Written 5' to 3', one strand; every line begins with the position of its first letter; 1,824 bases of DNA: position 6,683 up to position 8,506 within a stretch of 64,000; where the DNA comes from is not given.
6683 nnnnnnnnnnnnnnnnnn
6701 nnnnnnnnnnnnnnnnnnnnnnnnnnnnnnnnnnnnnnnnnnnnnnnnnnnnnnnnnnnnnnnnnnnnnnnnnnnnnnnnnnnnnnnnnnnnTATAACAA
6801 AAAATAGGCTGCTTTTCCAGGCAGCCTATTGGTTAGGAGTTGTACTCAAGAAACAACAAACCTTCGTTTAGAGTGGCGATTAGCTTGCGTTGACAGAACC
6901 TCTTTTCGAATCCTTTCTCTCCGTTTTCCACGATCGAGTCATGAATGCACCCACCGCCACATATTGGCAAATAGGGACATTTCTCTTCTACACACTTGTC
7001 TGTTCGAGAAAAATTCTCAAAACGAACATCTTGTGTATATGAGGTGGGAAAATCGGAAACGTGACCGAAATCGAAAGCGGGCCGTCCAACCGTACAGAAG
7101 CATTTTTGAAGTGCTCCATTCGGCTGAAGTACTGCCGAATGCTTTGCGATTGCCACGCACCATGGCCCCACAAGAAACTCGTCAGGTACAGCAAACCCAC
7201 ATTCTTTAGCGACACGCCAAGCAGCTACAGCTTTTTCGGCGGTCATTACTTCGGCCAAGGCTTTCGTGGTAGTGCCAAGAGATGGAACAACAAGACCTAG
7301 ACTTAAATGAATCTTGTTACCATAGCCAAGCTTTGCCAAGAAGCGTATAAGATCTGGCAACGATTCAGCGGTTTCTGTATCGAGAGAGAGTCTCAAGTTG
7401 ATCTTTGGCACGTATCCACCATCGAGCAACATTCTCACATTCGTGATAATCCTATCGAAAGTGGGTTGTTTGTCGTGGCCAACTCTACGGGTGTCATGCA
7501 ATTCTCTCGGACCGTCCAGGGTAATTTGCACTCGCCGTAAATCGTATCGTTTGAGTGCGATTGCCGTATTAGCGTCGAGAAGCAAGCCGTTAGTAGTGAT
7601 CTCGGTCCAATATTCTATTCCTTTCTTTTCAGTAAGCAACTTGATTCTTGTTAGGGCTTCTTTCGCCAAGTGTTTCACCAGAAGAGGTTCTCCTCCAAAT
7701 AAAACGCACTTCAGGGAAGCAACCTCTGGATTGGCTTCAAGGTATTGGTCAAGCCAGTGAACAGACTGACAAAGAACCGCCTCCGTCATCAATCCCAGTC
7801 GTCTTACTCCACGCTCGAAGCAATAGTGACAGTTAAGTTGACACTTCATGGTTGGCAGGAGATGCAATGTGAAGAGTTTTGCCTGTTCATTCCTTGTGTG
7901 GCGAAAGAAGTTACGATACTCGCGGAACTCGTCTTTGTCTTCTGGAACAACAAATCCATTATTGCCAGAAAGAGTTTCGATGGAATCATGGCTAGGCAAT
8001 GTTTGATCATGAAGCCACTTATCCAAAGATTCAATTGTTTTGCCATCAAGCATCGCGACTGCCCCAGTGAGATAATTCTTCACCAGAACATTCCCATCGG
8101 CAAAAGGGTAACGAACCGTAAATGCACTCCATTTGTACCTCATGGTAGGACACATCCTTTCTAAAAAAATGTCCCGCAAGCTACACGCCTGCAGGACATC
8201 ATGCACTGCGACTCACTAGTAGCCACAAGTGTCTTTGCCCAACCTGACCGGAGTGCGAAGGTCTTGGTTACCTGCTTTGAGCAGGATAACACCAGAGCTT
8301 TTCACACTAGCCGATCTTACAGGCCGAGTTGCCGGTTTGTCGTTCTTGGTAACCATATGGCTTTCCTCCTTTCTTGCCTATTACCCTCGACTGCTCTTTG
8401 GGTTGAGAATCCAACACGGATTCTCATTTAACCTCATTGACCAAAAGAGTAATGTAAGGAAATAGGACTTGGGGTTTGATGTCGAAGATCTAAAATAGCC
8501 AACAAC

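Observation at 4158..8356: Two 46-aa basic peptides of matching length and leader-like composition next to different rSAM paralogs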

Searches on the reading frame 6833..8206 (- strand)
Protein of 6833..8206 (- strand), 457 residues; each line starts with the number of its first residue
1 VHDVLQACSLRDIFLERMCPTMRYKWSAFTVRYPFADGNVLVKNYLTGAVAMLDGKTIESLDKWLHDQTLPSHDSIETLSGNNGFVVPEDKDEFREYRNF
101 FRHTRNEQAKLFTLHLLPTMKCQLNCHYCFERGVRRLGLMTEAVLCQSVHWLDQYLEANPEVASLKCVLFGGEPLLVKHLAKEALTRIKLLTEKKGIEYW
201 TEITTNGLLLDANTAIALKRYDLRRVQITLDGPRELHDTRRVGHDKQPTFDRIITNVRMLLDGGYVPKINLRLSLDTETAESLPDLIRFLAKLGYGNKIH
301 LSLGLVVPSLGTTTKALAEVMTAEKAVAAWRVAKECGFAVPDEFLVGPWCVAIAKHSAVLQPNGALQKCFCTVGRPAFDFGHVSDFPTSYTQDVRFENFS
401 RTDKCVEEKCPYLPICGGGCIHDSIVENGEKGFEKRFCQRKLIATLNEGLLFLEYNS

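Call 6: search_protein_families(library=pfam, proteins=[window:6833-8206:-], max_evalue=0.01)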
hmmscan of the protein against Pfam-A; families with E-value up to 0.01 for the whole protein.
window:6833-8206:- (457 aa): 2 families
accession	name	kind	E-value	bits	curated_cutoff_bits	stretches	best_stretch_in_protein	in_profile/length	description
PF04055.27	Radical_SAM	-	2e-15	57.8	29.5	1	118-290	3-166/166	Radical SAM superfamily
PF13353.11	Fer4_12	-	0.0003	21.5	22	1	121-233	14-116/137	4Fe-4S single cluster domain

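Call 11: search_protein_families(library=ncbifam, proteins=[window:6833-8206:-], max_evalue=0.01)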
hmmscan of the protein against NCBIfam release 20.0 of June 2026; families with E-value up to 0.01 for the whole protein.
window:6833-8206:- (457 aa): 64 families (the best 25 are shown)
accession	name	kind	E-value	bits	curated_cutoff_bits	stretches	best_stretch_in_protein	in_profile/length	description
TIGR04463.1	rSAM_vs_C_rich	equivalog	2.9e-51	174.6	525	1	33-432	5-406/438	TIGR04463 family radical SAM/SPASM RiPP maturase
NF038107.1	rSAM_NF038107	equivalog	1.3e-44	152.7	600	1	25-438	2-416/444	Cys-every-fifth radical SAM/SPASM peptide maturase CefB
TIGR04280.1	geopep_mat_rSAM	hypoth_equivalog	5.5e-44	150.8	400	1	27-445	4-415/428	geopeptide radical SAM maturase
NF052473.1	rSAM_FlmE_OhkG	exception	1.6e-40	139.3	500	2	39-294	17-280/481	FlmE/OhkG family radical SAM/SPASM peptide maturase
TIGR04334.1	rSAM_Clo7bot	equivalog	2.3e-38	132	600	1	27-431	3-415/440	radical SAM/SPASM domain Clo7bot peptide maturase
NF047865.1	rSAM_PapB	equivalog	4.5e-30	105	340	2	113-302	4-186/330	PapB family radical SAM/SPASM ranthipeptide maturase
TIGR04064.1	rSAM_nif11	equivalog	4.8e-27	94.8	518.7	1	51-297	24-257/459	nif11-like peptide radical SAM maturase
NF041298.1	rSAM_mat_DynA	equivalog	7.4e-24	84.4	450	1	117-292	6-176/356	dynobactin maturation radical SAM/SPASM protein DynA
TIGR03974.1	rSAM_six_Cys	equivalog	2.3e-21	76.2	425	1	72-263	62-247/451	thioether cross-link-forming SCIFF peptide maturase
NF041707.1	rSAM_YhhB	equivalog_domain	7.3e-20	71.2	445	1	120-262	10-154/369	cyclophane-forming radical SAM/SPASM peptide maturase YhhB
TIGR04068.1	rSAM_ocin_clost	equivalog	1.4e-19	70.4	500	1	73-275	47-249/462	Cys-rich peptide radical SAM maturase CcpM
TIGR03942.1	sulfatase_rSAM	equivalog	3.6e-18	65.8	349.45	1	120-261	9-149/363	anaerobic sulfatase maturase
TIGR03906.1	quino_hemo_SAM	equivalog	6.8e-18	64.5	453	1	106-275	88-256/467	quinohemoprotein amine dehydrogenase maturation protein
TIGR04083.1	rSAM_pep_methan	hypoth_equivalog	1.3e-17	63.7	300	2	116-303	4-177/376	TIGR04083 family peptide-modifying radical SAM enzyme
NF040492.1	not_ScfB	exception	9.3e-15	54.4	855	1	97-262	80-244/450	ScfB-related radical SAM/SPASM orphan maturase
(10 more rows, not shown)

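Call 15: find_homologous_proteins(query=window:6833-8143:-, max_evalue=1e-10)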
Query window:6833-8143:- (436 aa): 1174 proteins with E <= 1e-10 among 8000 candidates; the best 120 are listed.
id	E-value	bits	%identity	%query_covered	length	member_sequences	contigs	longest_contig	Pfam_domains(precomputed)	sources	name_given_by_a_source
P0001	0.0e+0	1021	100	100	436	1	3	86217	PF04055.28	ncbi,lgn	-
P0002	9.6e-230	781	75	100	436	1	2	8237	PF04055.28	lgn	-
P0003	1.2e-229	781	75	100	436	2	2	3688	PF04055.28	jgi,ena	-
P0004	3.7e-220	750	73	100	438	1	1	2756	PF04055.28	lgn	-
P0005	5.7e-218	742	73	100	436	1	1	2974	PF04055.28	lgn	-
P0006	1.0e-190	653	63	100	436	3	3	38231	PF04055.28,PF13353.12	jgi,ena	-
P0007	5.1e-181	621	59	100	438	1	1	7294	PF04055.28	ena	-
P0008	2.1e-177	609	59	100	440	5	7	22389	PF04055.28,PF13353.12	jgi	jgi:uncharacterized protein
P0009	3.1e-176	605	59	100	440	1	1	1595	PF04055.28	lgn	-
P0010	6.4e-175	601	59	100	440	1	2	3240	PF04055.28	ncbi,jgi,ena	ncbi:MAG: radical SAM protein [Candidatus Paceibacterota bacterium]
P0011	8.1e-174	597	58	100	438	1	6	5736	PF04055.28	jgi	jgi:uncharacterized protein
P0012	5.6e-173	594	58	100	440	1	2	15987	PF04055.28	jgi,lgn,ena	-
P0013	2.4e-172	592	57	100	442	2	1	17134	PF04055.28,PF13353.12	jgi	-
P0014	1.2e-169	583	56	100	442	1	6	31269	PF04055.28,PF13353.12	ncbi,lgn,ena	-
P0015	3.1e-164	565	57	100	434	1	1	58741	PF04055.28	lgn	-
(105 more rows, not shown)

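Call 18: find_encoding_contigs(protein=P0002, flank=10000, max_places=4)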
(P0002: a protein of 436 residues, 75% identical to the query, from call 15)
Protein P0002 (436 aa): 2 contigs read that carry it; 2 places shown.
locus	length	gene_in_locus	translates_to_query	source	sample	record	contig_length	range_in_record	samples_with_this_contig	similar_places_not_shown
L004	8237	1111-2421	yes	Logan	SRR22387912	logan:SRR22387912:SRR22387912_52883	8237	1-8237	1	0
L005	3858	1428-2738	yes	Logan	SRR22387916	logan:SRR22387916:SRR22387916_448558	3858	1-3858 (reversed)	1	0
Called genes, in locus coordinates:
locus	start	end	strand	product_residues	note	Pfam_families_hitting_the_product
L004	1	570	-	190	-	?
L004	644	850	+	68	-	-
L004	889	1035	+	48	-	-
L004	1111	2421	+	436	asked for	PF04055:Radical_SAM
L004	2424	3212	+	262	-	PF13485:Peptidase_MA_2 (weak)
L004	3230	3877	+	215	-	-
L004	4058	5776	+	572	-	-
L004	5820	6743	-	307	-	-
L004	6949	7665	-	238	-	-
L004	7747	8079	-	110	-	-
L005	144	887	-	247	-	-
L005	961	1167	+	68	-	-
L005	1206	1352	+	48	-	-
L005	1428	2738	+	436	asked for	PF04055:Radical_SAM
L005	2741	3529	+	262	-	PF13485:Peptidase_MA_2 (weak)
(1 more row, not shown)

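Call 19: find_encoding_contigs(protein=P0006, flank=10000, max_places=4)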
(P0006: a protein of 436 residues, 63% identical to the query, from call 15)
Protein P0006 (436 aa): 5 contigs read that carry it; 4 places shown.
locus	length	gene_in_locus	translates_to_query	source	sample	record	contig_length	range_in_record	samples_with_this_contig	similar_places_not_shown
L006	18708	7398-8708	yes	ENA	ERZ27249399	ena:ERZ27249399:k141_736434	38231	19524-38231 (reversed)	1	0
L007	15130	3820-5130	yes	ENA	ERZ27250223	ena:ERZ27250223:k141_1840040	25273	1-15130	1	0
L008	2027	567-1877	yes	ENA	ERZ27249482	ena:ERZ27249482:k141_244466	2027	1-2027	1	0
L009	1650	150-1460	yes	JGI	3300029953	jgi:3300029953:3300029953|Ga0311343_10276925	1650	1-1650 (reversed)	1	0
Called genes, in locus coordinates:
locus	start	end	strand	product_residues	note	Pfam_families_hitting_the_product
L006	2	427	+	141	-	?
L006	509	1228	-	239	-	PF18306:LDcluster4, PF03641:Lysine_decarbox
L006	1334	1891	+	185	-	PF00254:FKBP_C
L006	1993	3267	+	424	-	PF01702:TGT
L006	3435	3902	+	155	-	PF09851:SHOCT (weak)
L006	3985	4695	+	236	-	-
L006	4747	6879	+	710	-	PF04851:ResIII, PF17757:UvrB_inter, PF27431:UvrB_3rd, PF00271:Helicase_C, PF12344:UvrB, PF02151:UVR (weak)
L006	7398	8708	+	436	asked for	PF04055:Radical_SAM, PF13353:Fer4_12 (weak)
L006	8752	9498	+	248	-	-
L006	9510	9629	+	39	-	-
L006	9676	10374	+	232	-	PF00512:HisKA, PF02518:HATPase_c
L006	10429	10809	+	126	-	PF00072:Response_reg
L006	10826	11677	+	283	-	PF09521:RE_NgoPII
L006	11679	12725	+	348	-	PF00145:DNA_methylase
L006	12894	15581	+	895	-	PF02463:SMC_N (faint), PF20703:nSTAND1 (faint), PF20720:nSTAND3 (faint), PF00005:ABC_tran (faint), PF13304:AAA_21 (faint), PF13555:AAA_29 (faint), PF17760:UvrA_inter, PF00684:DnaJ_CXXCXGXG (faint)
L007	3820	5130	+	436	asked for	PF04055:Radical_SAM, PF13353:Fer4_12 (weak)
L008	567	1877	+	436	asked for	PF04055:Radical_SAM, PF13353:Fer4_12 (weak)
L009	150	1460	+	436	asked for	PF04055:Radical_SAM, PF13353:Fer4_12 (weak)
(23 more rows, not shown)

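Call 26: find_related_loci(query=A1, collection=genome_contigs, flank=6000)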
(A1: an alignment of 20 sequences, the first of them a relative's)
Query A1 (436 aa) in genome_contigs; peptide patterns used: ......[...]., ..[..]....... (x = any residue, [..] = any of these).
74 stretches matched a pattern; 47 encode a relative of the query (tblastn E <= 1e-3); 47 distinct loci.
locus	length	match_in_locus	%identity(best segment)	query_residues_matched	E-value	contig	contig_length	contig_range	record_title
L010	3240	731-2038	59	1-434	0e+0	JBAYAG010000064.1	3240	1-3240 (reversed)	MAG: Candidatus Paceibacterota bacterium isolate SO_2016_CLC_T1_64 scaffold59817_PH3_Jul14_2016, whole genome shotgun se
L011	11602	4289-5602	56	1-436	3e-175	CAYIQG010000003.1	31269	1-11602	MAG TPA_asm: uncultured Candidatus Saccharibacteria bacterium isolate ERP119705_co3_300 genome assembly, contig: NODE_15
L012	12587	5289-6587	49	1-434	5e-146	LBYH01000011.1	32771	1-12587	MAG: Parcubacteria group bacterium GW2011_GWA2_40_143 UT83_C0011, whole genome shotgun sequence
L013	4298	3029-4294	48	5-423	8e-147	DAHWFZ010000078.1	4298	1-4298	MAG TPA_asm: Candidatus Wolfebacteria bacterium isolate clean1250 k141_392276, whole genome shotgun sequence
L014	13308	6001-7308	47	2-435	1e-140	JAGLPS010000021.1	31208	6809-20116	MAG: Candidatus Paceibacterota bacterium isolate RS_8_2 ROV157_8.bin.2.fa_21, whole genome shotgun sequence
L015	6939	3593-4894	48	2-434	4e-140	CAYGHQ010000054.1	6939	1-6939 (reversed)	MAG TPA_asm: uncultured Candidatus Saccharibacteria bacterium isolate ERP113451_co1_204 genome assembly, contig: NODE_14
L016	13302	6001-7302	47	2-432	1e-138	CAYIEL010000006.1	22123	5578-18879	MAG TPA_asm: uncultured Candidatus Saccharibacteria bacterium isolate ERP119705_co18_447 genome assembly, contig: NODE_2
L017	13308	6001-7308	48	4-436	5e-138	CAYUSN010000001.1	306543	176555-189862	MAG TPA_asm: uncultured Candidatus Saccharibacteria bacterium isolate SRP323723_co1_13 genome assembly, contig: NODE_12_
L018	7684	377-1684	47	3-435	3e-137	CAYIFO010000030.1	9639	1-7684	MAG TPA_asm: uncultured Candidatus Saccharibacteria bacterium isolate ERP119705_co18_164 genome assembly, contig: NODE_9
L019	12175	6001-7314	47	2-436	2e-135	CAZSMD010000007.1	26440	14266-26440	MAG TPA_asm: uncultured Candidatus Saccharibacteria bacterium isolate SRP329715_co1_115 genome assembly, contig: NODE_26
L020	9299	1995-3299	47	3-435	2e-135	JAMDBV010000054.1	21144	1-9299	MAG: Patescibacteria group bacterium isolate FK_Sedi_B_Bin.203 NODE_8568_length_21144_cov_5.2035, whole genome shotgun s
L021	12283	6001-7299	46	3-434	6e-133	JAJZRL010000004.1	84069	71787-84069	MAG: bacterium isolate SKS1.bin88 NODE_417_length_84069_cov_4.806497, whole genome shotgun sequence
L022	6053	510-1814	47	3-434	8e-133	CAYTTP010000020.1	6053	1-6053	MAG TPA_asm: uncultured Candidatus Saccharibacteria bacterium isolate SRP302895_co1_265 genome assembly, contig: NODE_27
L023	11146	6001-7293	47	6-434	3e-131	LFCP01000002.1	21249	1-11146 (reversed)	MAG: Parcubacteria bacterium C7867-006 C7867_00296, whole genome shotgun sequence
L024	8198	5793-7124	44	1-434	3e-131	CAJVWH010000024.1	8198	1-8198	TPA_asm: uncultured bacterium isolate DRR093004_bin.40_MetaBAT_v2.12.1_MAG genome assembly, contig: NODE_4755_length_819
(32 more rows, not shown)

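Call 57: list_cluster_members(proteins=[P0001, window:4158-4295:+, window:8219-8356:-, window:13704-13859:-])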
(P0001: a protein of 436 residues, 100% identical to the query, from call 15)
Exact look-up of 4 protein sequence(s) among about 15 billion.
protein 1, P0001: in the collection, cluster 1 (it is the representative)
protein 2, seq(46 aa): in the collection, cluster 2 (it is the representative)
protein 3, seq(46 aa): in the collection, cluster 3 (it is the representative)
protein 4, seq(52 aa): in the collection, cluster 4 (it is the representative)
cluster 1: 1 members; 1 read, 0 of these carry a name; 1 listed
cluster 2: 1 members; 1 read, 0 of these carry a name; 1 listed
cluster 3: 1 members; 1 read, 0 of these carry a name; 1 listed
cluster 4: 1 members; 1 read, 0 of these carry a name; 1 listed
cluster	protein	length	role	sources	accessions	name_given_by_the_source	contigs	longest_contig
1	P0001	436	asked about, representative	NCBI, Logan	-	-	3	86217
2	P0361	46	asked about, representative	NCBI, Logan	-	-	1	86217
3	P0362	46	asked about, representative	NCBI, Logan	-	-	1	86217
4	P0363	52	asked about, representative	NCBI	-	-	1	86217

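Call 63: search_solved_structures(query=window:6833-8143:-, max_evalue=0.00001)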
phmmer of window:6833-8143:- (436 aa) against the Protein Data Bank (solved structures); distinct sequences matched with E-value up to 0.00001: 4.
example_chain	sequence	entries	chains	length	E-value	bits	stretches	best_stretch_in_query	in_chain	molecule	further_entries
5wgg_A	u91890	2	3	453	2.6e-10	43.1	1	63-242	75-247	Radical SAM domain protein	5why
4k37_A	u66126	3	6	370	4.9e-07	32.3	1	98-234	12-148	Anaerobic sulfatase-maturating enzyme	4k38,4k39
4k36_A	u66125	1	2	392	6e-07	32.1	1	98-234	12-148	Anaerobic sulfatase-maturating enzyme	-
8vpo_A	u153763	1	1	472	2.2e-06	30.2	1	62-256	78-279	Radical SAM core domain-containing protein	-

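Call 91: predict_structure(alignment_id=A1)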
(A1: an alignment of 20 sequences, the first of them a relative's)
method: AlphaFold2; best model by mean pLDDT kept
length: 436 residues; sequences in the alignment: 20
mean_pLDDT: 89.2   pTM: 0.87
mean pLDDT of the five models: 89.2, 88.2, 86.4, 86.3, 86.0
residues with pLDDT >= 90: 281; 70-90: 125; 50-70: 27; < 50: 3
segments of 3 or more residues with pLDDT < 50: none
pLDDT, mean of each block of 10 residues (from residue 1): 94 90 93 92 91 86 94 92 93 92 62 73 97 97 93 85 97 98 91 93 94 88 82 96 95 89 96 94 76 71 94 93 70 92 92 90 92 88 91 88 87 88 92 80
secondary structure, 60 per line:
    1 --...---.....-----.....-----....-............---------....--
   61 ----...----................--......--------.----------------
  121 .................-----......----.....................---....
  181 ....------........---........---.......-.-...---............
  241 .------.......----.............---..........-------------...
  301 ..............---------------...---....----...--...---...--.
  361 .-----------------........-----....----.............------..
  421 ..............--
elements in order: E3-5 E9-13 E19-23 E29-32 H34-45 H55-58 E65-67 H72-87 E90-95 H121-137 E143-148 H153-173 E177-184 H191-198 E202-209 H213-219 H229-241 E248-254 H259-271 E278-284 H298-314 E336-339 E344-346 H379-386 H392-395 H400-412 H419-434

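Call 93: fold_search(model_id=the predicted structure, library=pdb)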
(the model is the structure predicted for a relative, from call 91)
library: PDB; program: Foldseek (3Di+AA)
matches with E <= 10: 1664; with E <= 0.001: 83
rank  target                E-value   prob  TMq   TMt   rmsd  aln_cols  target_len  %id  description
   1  5why_B                2.4e-19  1.00  0.68  0.70   8.6       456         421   18  Structural Insights into Thioether Bond Formation in the Biosynthesis of Sactipeptides (released 2017-07-26)
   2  5wgg_A                3.5e-19  1.00  0.74  0.73   4.8       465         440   19  Structural Insights into Thioether Bond Formation in the Biosynthesis of Sactipeptides (released 2017-07-26)
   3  5why_A                1.2e-18  1.00  0.69  0.72   8.3       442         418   19  Structural Insights into Thioether Bond Formation in the Biosynthesis of Sactipeptides (released 2017-07-26)
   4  4k36_B                3.3e-15  1.00  0.59  0.69   5.0       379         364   17  His6 tagged anSMEcpe with bound AdoMet (released 2013-05-08)
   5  4k38_A                6.3e-15  1.00  0.61  0.70   5.2       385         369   18  Native anSMEcpe with bound AdoMet and Kp18Cys peptide (released 2013-05-08)
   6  4k36_A                6.7e-15  1.00  0.59  0.66   4.6       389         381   18  His6 tagged anSMEcpe with bound AdoMet (released 2013-05-08)
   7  4k37_A                7.5e-15  1.00  0.56  0.66   5.6       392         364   18  Native anSMEcpe with bound AdoMet (released 2013-05-08)
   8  4k37_B                7.9e-15  1.00  0.59  0.68   4.6       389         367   18  Native anSMEcpe with bound AdoMet (released 2013-05-08)
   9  9gm3_C                1.2e-14  1.00  0.61  0.70   4.6       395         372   16  Crystal structure of the complex formed between the radical SAM protein ChlB and the leader region of its precursor su (released 2025-06-25)
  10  4k39_A                1.8e-14  1.00  0.58  0.69   5.3       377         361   17  Native anSMEcpe with bound AdoMet and Cp18Cys peptide (released 2013-05-08)
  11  9gmc_A                2.1e-14  1.00  0.58  0.67   6.1       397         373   17  Crystal structure of the complex formed between the radical SAM protein ChlB and the R3A mutant of ChlA (released 2025-06-25)
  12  8vpo                  2.8e-14  1.00  0.70  0.68   5.3       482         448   14  X-Ray Crystal Structure of TigE from Paramaledivibacter caminithermalis (released 2024-02-07)
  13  9gmc_C                3.2e-14  1.00  0.60  0.69   5.6       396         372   17  Crystal structure of the complex formed between the radical SAM protein ChlB and the R3A mutant of ChlA (released 2025-06-25)
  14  9gm3_A                3.2e-14  1.00  0.58  0.66   6.2       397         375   17  Crystal structure of the complex formed between the radical SAM protein ChlB and the leader region of its precursor su (released 2025-06-25)
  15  4k38_B                6.3e-14  1.00  0.60  0.71   5.2       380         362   19  Native anSMEcpe with bound AdoMet and Kp18Cys peptide (released 2013-05-08)
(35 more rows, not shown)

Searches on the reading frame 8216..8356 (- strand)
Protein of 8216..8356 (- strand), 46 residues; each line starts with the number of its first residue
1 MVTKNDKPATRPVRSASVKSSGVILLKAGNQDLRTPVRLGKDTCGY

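Call 12: search_protein_families(library=ncbifam, proteins=[window:8219-8356:-], max_evalue=1)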
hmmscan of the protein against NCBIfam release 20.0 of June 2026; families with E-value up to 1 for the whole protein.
seq(46 aa): 0 families

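Call 14: find_encoding_contigs(protein=window:8216-8356:-, flank=10000, max_places=10)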
Protein window:8216-8356:- (46 aa): 1 contig read that carries it; 1 place shown.
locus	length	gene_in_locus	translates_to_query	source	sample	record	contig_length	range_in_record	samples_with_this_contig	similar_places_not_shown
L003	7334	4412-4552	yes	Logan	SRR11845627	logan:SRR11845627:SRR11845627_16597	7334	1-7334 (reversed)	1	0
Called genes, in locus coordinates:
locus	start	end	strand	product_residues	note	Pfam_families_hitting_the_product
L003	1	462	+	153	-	?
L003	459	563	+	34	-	-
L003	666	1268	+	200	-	-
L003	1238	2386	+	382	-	PF01180:DHO_dh, PF03060:NMO (weak), PF00037:Fer4 (weak), PF12837:Fer4_6 (weak), PF13237:Fer4_10, PF14697:Fer4_21, PF12838:Fer4_7, PF13187:Fer4_9, +1 more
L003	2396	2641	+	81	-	-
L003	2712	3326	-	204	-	PF01928:CYTH (weak)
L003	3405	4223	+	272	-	-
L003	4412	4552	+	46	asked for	-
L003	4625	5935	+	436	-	PF04055:Radical_SAM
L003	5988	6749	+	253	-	-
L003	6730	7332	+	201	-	?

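Call 55: search_protein_families(library=pfam, proteins=[window:8219-8356:-], max_evalue=10)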
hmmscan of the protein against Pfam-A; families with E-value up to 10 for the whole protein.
seq(46 aa): 0 families
